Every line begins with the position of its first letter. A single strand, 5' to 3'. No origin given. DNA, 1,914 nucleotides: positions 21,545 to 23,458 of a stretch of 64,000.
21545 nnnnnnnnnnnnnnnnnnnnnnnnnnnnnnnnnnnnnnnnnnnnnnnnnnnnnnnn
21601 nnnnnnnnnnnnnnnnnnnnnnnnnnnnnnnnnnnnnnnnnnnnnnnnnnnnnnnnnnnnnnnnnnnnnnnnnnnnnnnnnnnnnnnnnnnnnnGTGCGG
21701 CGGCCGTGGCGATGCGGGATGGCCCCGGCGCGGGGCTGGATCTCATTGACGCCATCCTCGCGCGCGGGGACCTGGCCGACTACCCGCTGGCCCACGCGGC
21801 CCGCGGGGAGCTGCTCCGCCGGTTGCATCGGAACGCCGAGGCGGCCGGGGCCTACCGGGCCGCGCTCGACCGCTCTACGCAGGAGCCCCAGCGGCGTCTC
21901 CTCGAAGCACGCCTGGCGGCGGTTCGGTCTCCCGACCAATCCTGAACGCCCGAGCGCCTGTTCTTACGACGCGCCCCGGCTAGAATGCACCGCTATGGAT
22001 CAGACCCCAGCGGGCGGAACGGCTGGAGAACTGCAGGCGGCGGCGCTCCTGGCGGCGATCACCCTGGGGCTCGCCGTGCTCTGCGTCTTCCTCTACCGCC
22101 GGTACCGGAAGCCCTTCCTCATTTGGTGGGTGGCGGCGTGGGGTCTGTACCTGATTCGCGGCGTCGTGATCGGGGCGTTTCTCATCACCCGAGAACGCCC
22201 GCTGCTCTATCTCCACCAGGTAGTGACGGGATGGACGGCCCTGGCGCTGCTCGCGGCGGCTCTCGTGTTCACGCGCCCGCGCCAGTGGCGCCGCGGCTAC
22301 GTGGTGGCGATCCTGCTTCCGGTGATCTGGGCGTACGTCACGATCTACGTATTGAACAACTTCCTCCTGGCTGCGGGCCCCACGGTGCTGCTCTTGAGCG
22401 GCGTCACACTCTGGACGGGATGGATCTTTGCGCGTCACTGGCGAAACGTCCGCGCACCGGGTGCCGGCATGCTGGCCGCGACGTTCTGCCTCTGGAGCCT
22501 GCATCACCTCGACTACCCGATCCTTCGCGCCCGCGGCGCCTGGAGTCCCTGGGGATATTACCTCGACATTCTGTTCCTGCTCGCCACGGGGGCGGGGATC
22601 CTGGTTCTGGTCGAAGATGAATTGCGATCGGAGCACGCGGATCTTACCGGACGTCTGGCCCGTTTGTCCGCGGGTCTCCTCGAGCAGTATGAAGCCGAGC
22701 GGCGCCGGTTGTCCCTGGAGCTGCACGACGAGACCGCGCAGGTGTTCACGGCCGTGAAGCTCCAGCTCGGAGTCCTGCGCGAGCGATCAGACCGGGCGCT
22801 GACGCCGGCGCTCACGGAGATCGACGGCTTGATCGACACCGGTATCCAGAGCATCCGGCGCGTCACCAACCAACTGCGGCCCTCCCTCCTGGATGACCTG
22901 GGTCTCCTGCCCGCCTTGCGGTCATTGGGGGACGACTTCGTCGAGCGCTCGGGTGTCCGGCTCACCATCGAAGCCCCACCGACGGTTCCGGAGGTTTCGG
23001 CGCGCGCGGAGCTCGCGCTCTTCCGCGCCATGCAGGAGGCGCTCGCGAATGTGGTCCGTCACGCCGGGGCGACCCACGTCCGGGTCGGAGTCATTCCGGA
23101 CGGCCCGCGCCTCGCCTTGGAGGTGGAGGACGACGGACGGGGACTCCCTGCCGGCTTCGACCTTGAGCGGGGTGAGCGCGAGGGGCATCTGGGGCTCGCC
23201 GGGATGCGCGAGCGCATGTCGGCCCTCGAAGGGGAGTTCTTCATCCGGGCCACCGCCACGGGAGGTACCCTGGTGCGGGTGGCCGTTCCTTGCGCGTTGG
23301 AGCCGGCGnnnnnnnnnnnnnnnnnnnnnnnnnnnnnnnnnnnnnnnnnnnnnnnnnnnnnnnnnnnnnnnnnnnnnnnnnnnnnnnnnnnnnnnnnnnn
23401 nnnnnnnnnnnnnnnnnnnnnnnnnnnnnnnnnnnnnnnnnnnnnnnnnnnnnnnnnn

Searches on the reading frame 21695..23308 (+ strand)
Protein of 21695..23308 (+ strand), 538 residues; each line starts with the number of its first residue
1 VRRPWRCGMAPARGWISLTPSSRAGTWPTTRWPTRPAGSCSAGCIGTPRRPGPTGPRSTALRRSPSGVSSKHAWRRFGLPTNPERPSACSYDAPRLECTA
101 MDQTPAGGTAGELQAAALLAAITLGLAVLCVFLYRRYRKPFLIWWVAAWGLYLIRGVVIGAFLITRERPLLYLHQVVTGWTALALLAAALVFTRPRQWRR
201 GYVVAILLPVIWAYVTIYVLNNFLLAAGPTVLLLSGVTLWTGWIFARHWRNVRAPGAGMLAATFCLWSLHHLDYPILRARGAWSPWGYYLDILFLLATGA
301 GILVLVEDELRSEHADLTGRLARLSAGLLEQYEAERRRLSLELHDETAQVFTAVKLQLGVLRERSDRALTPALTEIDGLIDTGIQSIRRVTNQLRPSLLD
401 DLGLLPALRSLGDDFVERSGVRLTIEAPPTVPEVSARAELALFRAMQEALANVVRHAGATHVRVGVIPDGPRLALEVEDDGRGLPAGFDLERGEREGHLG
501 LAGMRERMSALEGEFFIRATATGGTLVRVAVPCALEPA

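Call 57: search_protein_families(library=pfam, max_evalue=0.00001, proteins=[window:21695-23308:+])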
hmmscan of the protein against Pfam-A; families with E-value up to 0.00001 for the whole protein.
window:21695-23308:+ (538 aa): 2 families
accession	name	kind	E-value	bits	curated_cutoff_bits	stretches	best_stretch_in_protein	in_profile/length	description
PF07730.19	HisKA_3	-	4.7e-12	46.7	24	1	335-398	1-67/68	Histidine kinase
PF02518.31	HATPase_c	-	2.1e-11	44.6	26.4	1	439-533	3-109/111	Histidine kinase-, DNA gyrase B-, and HSP90-like ATPase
